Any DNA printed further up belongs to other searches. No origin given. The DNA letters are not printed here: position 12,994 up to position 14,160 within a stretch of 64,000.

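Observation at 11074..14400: Low-GC islet pairing a KirBac-like K+ channel with an AIPR abortive-infection protein: candidate two-gene defence module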

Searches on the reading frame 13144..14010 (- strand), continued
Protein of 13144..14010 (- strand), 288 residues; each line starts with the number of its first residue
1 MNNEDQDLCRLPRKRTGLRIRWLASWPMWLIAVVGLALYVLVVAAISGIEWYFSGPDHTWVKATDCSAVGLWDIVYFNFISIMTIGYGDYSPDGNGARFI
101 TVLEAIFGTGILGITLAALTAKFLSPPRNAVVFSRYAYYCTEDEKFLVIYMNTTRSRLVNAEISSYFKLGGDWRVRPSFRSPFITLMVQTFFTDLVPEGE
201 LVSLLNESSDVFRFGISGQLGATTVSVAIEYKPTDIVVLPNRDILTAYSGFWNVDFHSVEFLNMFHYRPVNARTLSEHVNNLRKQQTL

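Call 34: search_protein_families(library=padloc, alignment_id=A2, max_evalue=0.00001)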
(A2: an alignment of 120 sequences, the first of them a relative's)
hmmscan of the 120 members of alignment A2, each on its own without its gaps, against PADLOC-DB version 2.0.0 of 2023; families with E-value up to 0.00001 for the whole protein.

A. member 1, L001:6426-6746:+ (107 aa): 0 families

B. families by the number of members that match (of 120 scanned): 379 families (the first 25 are shown)
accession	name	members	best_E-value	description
PDLC05062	PDC-S66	3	4.8e-09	-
PDLC03750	RT_UG13b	2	5.8e-126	DRT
PDLC02367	PycC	2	8.4e-75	-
PDLC02630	DrmD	2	6.1e-62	DrmD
PDLC03749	RT_UG13a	2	6.8e-32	DRT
PDLC03759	RT_UG21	2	3.4e-29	DRT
PDLC03756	RT_UG19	2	2.9e-27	DRT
PDLC03783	Drt8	2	4.8e-24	DRT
PDLC03761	RT_UG23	2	4.8e-21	DRT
PDLC03742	AbiA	2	2.3e-20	DRT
PDLC02940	RT_II-A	2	2.8e-20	-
PDLC03758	RT_UG20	2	1.3e-19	DRT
PDLC00420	ThsB1|ThsB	2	1.6e-19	TIR-like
PDLC01136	RT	2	8.5e-19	RT (reverse transcriptase)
PDLC02063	Cas1_IIIb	2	1.1e-18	-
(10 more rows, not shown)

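Call 35: search_protein_families(library=padloc, proteins=[L014:4212-5519:+, L014:7464-8810:-, L014:3322-4044:+, L023:9051-10514:+, L023:7077-7598:+, L009:6388-7836:+, L012:6541-7884:+, L005:6876-7871:+, L027:6318-7832:+, L029:6783-7994:+], max_evalue=0.00001)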
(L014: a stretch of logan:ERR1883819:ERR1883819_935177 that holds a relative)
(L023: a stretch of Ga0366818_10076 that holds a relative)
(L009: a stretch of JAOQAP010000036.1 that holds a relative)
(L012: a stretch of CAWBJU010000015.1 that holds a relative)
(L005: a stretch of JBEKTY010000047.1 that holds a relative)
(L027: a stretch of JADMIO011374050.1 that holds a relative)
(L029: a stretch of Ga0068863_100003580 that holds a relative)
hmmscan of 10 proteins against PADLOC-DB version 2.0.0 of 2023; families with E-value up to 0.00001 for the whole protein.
L014:4212-5519:+ (436 aa): 3 families
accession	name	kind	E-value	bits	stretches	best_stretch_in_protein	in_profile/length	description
PDLC02367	PycC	-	4.2e-10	37.4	1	223-369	43-187/226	-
PDLC02370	PycC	-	4.8e-08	30.7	1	151-333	8-189/340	-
PDLC00734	PycC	-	9.8e-06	22.9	0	242-394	207-364/374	Pycsar cyclase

L014:7464-8810:- (448 aa): 0 families

L014:3322-4044:+ (241 aa): 8 families
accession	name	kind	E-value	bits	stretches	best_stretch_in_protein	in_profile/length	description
PDLC02367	PycC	-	8.4e-75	249.1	1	1-238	1-225/226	-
PDLC00766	PycC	-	6.4e-63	210.3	1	1-239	1-231/232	Pycsar cyclase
PDLC02369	PycC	-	4.9e-24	83.2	1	37-225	40-217/248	-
PDLC02368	PycC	-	3.3e-22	77.2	1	19-231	21-217/234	-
PDLC00763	PycC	-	2.6e-19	67.6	1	10-206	17-211/268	Pycsar cyclase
PDLC02370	PycC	-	1.7e-12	45.4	1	46-151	84-189/340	-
PDLC00767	PycC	-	4.8e-09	34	1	47-147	96-196/337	Pycsar cyclase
PDLC00761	PycC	-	1.2e-06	25.7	1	28-183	91-244/438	Pycsar cyclase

L023:9051-10514:+ (488 aa): 1 family
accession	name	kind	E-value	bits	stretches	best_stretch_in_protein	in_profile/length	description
PDLC04087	SIR2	-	1e-08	32.4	0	144-249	94-198/343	-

L023:7077-7598:+ (174 aa): 0 families

L009:6388-7836:+ (483 aa): 1 family
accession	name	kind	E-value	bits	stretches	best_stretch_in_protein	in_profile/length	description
PDLC03957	bSEFIR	-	7.4e-37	126.1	1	58-466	34-360/412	-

L012:6541-7884:+ (448 aa): 0 families

L005:6876-7871:+ (332 aa): 4 families
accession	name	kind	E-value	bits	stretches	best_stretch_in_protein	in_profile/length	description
PDLC04938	PDC-S15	-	9.5e-11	39.6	1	141-191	116-163/276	-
PDLC04933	PDC-S15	-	5.8e-08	30.6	1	148-189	84-124/286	-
PDLC04936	PDC-S15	-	1.2e-07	29.4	1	148-192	99-143/300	-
PDLC04927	PDC-S15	-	5.5e-07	26.8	1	146-182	90-126/422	-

L027:6318-7832:+ (505 aa): 13 families
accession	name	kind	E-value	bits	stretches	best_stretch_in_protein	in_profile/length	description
PDLC02378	pAgo_I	-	3.8e-193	640.8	1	3-505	3-493/493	Class I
PDLC02436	pAgo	-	2.3e-119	397.2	1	3-504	6-459/460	-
PDLC02376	pAgo_I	-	1.8e-96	322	1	6-505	5-455/455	Class I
PDLC02377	pAgo_I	-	1.6e-52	176.8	2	201-505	160-457/457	Class I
PDLC02392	pAgo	-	5.2e-40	135.4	1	189-488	40-328/346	-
PDLC02384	pAgo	-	8.5e-28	95.1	1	201-484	730-1009/1030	-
PDLC02420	Aga_SIR2-PNTD1-PNTD2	-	4.7e-24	82.7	1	246-505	740-1010/1010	Class I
PDLC02428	PprPIWI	-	3.1e-19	67.2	1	201-486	399-647/666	-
PDLC02397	pAgo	-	3.9e-15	53.7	1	205-486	316-561/578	-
PDLC02388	pAgo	-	1.5e-13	47.9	1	201-487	441-698/716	-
PDLC02389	pAgo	-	4.1e-11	40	1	252-485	499-715/733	-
PDLC02396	pAgo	-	3.8e-06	23.5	1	356-501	540-681/683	-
PDLC02385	pAgo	-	8.6e-06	22.8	0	206-280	392-451/674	-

L029:6783-7994:+ (404 aa): 65 families (the best 25 are shown)
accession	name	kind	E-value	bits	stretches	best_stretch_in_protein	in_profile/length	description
PDLC03129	Specificity_I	-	7.6e-40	135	1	125-404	122-396/431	Type I specificity subunit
PDLC03056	Specificity_I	-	4.7e-37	125.7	1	200-379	248-425/590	Type I specificity subunit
PDLC03079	Specificity_I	-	1.5e-34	117.9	2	276-404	94-217/470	Type I specificity subunit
PDLC03096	Specificity_I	-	1.7e-30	104.4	2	209-392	379-555/658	Type I specificity subunit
PDLC03127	Specificity_I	-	1.4e-29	101.3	2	203-404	254-453/571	Type I specificity subunit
PDLC03107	Specificity_I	-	1.6e-29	101.2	1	103-404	101-392/392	Type I specificity subunit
PDLC03072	Specificity_I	-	5.8e-28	96.1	2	206-379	242-412/448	Type I specificity subunit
PDLC03069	Specificity_I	-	7e-28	95.8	1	8-404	1-387/387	Type I specificity subunit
PDLC03117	Specificity_I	-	2.6e-27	93.8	1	122-404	114-386/518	Type I specificity subunit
PDLC03179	Specificity_I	-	7e-27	92.5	2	202-382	395-570/589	Type I specificity subunit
PDLC03100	Specificity_I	-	1.4e-26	91.9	1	170-391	165-383/392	Type I specificity subunit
PDLC03148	Specificity_I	-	4.4e-26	89.6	2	204-397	262-450/453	Type I specificity subunit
PDLC03064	Specificity_I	-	1.2e-25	88.7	2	2-171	13-186/409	Type I specificity subunit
PDLC03156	Specificity_I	-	3.3e-25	87.3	2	7-159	5-165/413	Type I specificity subunit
PDLC03169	Specificity_I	-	1.5e-23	81.9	1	6-404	8-419/461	Type I specificity subunit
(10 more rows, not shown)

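Call 59: search_protein_families(library=padloc, proteins=[L001:6818-7462:-, L001:8868-9290:+, L001:9488-10435:+, L002:1635-2021:+, L002:2425-3150:-, L003:6334-7527:+, L003:9046-9594:-, L004:5769-7709:-, L004:9100-10356:-, L006:7143-7949:-], max_evalue=0.000001)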
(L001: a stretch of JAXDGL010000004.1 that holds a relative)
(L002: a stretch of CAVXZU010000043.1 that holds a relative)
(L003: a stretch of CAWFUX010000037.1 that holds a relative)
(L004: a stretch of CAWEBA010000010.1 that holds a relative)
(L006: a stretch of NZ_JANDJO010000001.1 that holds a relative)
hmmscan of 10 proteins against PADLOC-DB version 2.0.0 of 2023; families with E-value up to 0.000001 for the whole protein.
L001:6818-7462:- (214 aa): 0 families

L001:8868-9290:+ (141 aa): 0 families

L001:9488-10435:+ (316 aa): 0 families

L002:1635-2021:+ (129 aa): 1 family
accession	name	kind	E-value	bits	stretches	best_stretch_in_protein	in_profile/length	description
PDLC04938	PDC-S15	-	4.6e-08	30.8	1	8-69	132-193/276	-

L002:2425-3150:- (241 aa): 0 families

L003:6334-7527:+ (398 aa): 1 family
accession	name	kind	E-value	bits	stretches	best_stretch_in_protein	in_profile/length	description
PDLC04725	PDC-M60B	-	2.7e-07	28.6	0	12-69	4-63/158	-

L003:9046-9594:- (182 aa): 0 families

L004:5769-7709:- (646 aa): 0 families

L004:9100-10356:- (418 aa): 0 families

L006:7143-7949:- (268 aa): 0 families

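Call 60: search_protein_families(library=padloc, proteins=[L006:8846-10285:-, L007:2237-2869:+, L007:4246-5202:+, L008:5949-7088:+, L010:7203-7973:+, L010:8837-9790:-, L011:6808-7842:+, L011:9031-9975:+, L012:9026-9877:+, L040:3995-4747:+], max_evalue=0.000001)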
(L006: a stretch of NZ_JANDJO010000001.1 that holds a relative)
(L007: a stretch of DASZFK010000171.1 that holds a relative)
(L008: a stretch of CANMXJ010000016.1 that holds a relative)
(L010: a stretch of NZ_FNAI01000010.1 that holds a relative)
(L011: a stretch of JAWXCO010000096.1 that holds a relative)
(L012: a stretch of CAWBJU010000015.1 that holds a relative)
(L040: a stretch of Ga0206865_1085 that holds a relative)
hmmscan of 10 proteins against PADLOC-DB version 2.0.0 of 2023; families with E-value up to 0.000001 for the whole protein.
L006:8846-10285:- (479 aa): 61 families (the best 25 are shown)
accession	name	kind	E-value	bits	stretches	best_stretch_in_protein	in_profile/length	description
PDLC03750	RT_UG13b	-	5.8e-126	419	1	10-446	6-418/430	DRT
PDLC03749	RT_UG13a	-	6.8e-32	109.2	1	18-314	30-299/589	DRT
PDLC03759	RT_UG21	-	3.4e-29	100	1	40-312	38-271/503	DRT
PDLC03756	RT_UG19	-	2.9e-27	94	1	46-324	48-288/562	DRT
PDLC03783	Drt8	-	4.8e-24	83.5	1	150-313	120-266/493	DRT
PDLC03761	RT_UG23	-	4.8e-21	72.9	1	147-312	117-268/489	DRT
PDLC03742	AbiA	-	2.3e-20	71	1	162-314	143-287/470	DRT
PDLC02940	RT_II-A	-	2.8e-20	70.4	1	168-347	274-436/477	-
PDLC03758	RT_UG20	-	1.3e-19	68.7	1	143-314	119-276/511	DRT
PDLC01136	RT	-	8.5e-19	66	1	160-309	119-248/263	RT (reverse transcriptase)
PDLC02063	Cas1_IIIb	-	1.1e-18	65.2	1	167-309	131-264/617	-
PDLC03773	RT_UG34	-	1.2e-18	65.3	1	148-310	132-291/512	DRT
PDLC03785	RT_UG9_large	-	7.7e-18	62.1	1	149-315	358-506/772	DRT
PDLC03760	RT_UG22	-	1.5e-17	61.8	1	65-314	63-248/476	DRT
PDLC03772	RT_UG33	-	2.3e-17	61.1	1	158-328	123-283/490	DRT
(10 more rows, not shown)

L007:2237-2869:+ (211 aa): 0 families

L007:4246-5202:+ (319 aa): 0 families

L008:5949-7088:+ (380 aa): 0 families

L010:7203-7973:+ (257 aa): 0 families

L010:8837-9790:- (317 aa): 23 families
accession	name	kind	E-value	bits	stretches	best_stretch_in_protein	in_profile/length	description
PDLC04743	PDC-M62B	-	1.8e-49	167.2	1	55-314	44-324/328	-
PDLC04741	PDC-M62B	-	1.6e-42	144.3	2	44-208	99-265/401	-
PDLC04742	PDC-M62B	-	1.2e-35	121.4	1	65-209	55-204/337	-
PDLC04740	PDC-M62B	-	4e-29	100.2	1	97-314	153-380/387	-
PDLC04247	PDC-M01B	-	7e-13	47.1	1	54-200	16-163/286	-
PDLC04264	PDC-M01B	-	4.8e-12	44.2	1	150-265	112-235/282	-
PDLC04256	PDC-M01B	-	8.1e-12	43.3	1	90-202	73-171/285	-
PDLC04259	PDC-M01B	-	2.4e-11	42.1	1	111-276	65-240/277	-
PDLC04248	PDC-M01B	-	3.8e-11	41.3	1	99-265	10-169/216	-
PDLC04251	PDC-M01B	-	3.4e-10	37.8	1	150-200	110-161/279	-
PDLC04252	PDC-M01B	-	9.6e-10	36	1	94-280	66-226/294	-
PDLC04270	PDC-M01B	-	1.3e-09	35.8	1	149-276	107-227/280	-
PDLC04255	PDC-M01B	-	1.7e-09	35.8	1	150-201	119-171/285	-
PDLC04262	PDC-M01B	-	1.8e-09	35.8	1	95-272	51-220/259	-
PDLC04266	PDC-M01B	-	4.2e-09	34.4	1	150-185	106-140/281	-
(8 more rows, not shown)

L011:6808-7842:+ (345 aa): 1 family
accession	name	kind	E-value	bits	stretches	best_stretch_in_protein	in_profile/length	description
PDLC01078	C3a156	-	4.8e-15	53.9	1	22-196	9-168/268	oxidoreductase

L011:9031-9975:+ (315 aa): 0 families

L012:9026-9877:+ (284 aa): 0 families

L040:3995-4747:+ (251 aa): 0 families

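Call 67: search_solved_structures(query=A1, max_evalue=1)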
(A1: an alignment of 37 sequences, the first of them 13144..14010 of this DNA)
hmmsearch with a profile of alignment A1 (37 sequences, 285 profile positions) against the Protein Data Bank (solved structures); distinct sequences matched with E-value up to 1: 313 (the best 60 are shown).
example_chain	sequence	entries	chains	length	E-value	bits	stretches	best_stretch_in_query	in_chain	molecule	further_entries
45io_A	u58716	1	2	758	1.8e-11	47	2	66-117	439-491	Outward-rectifier potassium channel TOK1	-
45il_A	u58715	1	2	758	1.8e-11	47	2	66-117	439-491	Outward-rectifier potassium channel TOK1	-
9pik_A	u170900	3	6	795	1.3e-10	44.1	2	62-117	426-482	TOK potassium channel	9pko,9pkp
9ota_B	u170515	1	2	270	6.1e-08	35.4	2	49-94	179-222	Potassium channel subfamily K member 6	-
9otk_B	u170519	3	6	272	6.3e-08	35.4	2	49-94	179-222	Potassium channel subfamily K member 6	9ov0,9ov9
8qz2_A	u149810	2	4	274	6.3e-08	35.4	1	65-116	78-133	Potassium channel subfamily K member 10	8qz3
9ovd_B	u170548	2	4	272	6.6e-08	35.3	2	49-94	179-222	Potassium channel subfamily K member 6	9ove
9e94_A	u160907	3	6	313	1e-07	34.7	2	49-94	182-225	Potassium channel subfamily K member 6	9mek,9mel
4rue_A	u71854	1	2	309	1.1e-07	34.6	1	63-117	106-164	Potassium channel subfamily K member 4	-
6pis_A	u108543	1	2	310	1.3e-07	34.4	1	56-117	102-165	Potassium channel subfamily K member 4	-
6ufe_A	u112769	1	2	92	2.1e-07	33.6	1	68-124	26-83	Transporter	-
6dz1_A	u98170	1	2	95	2.5e-07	33.4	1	68-124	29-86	Potassium channel protein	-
8ctn_A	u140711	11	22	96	2.5e-07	33.4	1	68-124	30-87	Potassium channel protein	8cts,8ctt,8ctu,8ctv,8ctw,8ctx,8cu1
3ouf_A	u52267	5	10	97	2.6e-07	33.4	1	68-124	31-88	Potassium channel protein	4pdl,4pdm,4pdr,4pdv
8v2g_A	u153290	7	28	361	2.7e-07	33.3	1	35-126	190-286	Small conductance calcium-activated potassium channel protein 2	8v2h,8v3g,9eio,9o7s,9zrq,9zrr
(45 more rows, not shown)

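Call 69: search_dna_similar(query=window:13144-14010:-, collection=plasmids, mode=protein, max_evalue=0.001, max_rows=15)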
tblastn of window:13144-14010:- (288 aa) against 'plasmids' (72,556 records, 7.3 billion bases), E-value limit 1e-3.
No match.

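Call 70: search_dna_similar(query=window:13144-14010:-, collection=phages, mode=protein, max_evalue=0.001, max_rows=15)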
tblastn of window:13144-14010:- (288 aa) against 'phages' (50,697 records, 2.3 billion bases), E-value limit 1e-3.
No match.

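Call 72: find_encoding_contigs(protein=P0014, flank=7000, max_places=2)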
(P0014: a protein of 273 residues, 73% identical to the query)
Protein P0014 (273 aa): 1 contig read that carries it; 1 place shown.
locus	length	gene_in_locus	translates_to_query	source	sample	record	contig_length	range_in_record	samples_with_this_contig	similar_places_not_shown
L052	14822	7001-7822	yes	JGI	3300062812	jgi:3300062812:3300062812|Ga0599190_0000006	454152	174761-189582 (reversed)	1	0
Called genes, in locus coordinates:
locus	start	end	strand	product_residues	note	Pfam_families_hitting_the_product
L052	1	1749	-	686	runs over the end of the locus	PF00133:tRNA-synt_1, PF01406:tRNA-synt_1e (faint), PF09334:tRNA-synt_1g, PF00133:tRNA-synt_1, PF08264:Anticodon_1 (weak), PF01588:tRNA_bind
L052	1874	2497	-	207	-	PF01227:GTP_cyclohydroI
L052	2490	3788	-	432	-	PF01969:Ni_insertion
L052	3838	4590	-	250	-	PF02146:SIR2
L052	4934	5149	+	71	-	-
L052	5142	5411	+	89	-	PF15738:YafQ_toxin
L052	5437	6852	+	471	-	PF00884:Sulfatase, PF01663:Phosphodiest, PF16347:SGSH_C, PF14707:Sulfatase_C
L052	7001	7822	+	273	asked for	PF07885:Ion_trans_2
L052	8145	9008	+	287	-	-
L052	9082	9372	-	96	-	-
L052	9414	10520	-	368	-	PF01263:Aldose_epim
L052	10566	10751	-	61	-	-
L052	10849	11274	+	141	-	PF13622:4HBT_3, PF03061:4HBT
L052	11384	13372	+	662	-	PF03485:Arg_tRNA_synt_N, PF00750:tRNA-synt_1d, PF05746:DALR_1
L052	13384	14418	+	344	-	PF18152:DAHP_snth_FXD, PF00793:DAHP_synth_1, PF03102:NeuB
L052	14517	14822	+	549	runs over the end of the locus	-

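Call 73: find_encoding_contigs(protein=P0010, flank=7000, max_places=2)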
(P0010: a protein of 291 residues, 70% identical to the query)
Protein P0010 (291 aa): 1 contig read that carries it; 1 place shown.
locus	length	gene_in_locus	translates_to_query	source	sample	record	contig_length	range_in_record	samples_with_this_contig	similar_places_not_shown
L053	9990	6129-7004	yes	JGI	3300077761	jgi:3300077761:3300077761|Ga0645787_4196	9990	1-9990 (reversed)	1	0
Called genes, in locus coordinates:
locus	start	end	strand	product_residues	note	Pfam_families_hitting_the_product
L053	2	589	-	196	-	?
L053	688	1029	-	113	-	PF02452:PemK_toxin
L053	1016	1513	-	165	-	-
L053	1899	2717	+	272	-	-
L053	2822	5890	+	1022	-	PF13855:LRR_8, PF23598:LRR_14 (weak), PF12799:LRR_4 (weak), PF23598:LRR_14, PF08477:Roc, PF16095:COR-A, PF25497:COR-B, PF13676:TIR_2, +2 more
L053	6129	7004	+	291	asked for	PF07885:Ion_trans_2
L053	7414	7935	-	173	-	-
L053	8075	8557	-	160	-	-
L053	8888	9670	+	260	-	-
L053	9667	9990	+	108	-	?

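Call 74: find_encoding_contigs(protein=P0009, flank=7000, max_places=2)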
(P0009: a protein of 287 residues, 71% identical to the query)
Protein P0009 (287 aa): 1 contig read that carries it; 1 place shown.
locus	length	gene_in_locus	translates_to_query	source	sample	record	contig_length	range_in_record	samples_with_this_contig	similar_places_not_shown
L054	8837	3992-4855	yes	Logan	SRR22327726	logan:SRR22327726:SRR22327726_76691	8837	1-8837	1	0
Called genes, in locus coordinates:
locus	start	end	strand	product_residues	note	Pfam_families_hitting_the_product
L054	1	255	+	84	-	?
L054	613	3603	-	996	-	PF13271:DUF4062, PF05729:NACHT, PF24883:NPHP3_N (weak), PF03781:FGE-sulfatase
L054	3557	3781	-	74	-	-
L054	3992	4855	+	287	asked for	PF07885:Ion_trans_2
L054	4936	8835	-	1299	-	?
